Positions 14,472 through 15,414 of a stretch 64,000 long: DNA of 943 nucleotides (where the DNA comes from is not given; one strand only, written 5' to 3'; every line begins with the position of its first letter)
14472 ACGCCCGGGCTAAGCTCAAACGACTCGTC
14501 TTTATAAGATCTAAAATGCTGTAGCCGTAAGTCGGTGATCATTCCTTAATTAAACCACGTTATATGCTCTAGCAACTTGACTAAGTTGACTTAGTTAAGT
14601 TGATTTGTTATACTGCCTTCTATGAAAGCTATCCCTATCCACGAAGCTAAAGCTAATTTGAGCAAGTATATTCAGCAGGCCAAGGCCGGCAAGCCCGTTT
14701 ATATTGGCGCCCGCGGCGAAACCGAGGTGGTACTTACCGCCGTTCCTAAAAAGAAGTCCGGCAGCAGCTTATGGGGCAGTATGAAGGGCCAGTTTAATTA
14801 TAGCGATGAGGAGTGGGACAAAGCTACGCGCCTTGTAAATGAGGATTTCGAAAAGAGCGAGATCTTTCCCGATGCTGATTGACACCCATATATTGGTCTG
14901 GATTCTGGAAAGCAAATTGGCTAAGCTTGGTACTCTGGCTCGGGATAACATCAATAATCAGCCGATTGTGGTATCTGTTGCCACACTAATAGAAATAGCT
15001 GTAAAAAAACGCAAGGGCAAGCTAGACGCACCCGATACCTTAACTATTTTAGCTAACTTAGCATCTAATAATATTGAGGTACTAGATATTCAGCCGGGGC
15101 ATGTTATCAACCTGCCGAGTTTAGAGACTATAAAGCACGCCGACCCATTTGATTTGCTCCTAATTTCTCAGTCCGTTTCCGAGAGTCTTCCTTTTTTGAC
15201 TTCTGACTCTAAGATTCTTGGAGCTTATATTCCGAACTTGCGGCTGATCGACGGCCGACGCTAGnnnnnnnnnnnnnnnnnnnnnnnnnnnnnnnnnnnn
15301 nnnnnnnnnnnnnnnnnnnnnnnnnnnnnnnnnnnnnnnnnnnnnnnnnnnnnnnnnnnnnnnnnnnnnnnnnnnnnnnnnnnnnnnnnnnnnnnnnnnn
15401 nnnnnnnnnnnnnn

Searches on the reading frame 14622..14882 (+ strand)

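Call 43: search_protein_families(library=pfam, proteins=[window:14622-14882:+])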
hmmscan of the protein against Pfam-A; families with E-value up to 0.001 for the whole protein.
window:14622-14882:+ (86 aa): 1 family
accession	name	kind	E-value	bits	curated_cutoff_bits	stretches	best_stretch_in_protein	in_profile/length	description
PF02604.26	PhdYeFM_antitox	-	2.5e-08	34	29.8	1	1-42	1-43/74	Antitoxin Phd_YefM, type II toxin-antitoxin system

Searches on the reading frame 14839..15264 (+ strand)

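Call 43: search_protein_families(library=pfam, proteins=[window:14839-15264:+])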
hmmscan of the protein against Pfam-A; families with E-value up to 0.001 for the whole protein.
window:14839-15264:+ (141 aa): 1 family
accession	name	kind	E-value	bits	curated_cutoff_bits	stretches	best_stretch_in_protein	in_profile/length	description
PF01850.27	PIN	-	6.7e-11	43.3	23.6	1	12-126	1-114/120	PIN domain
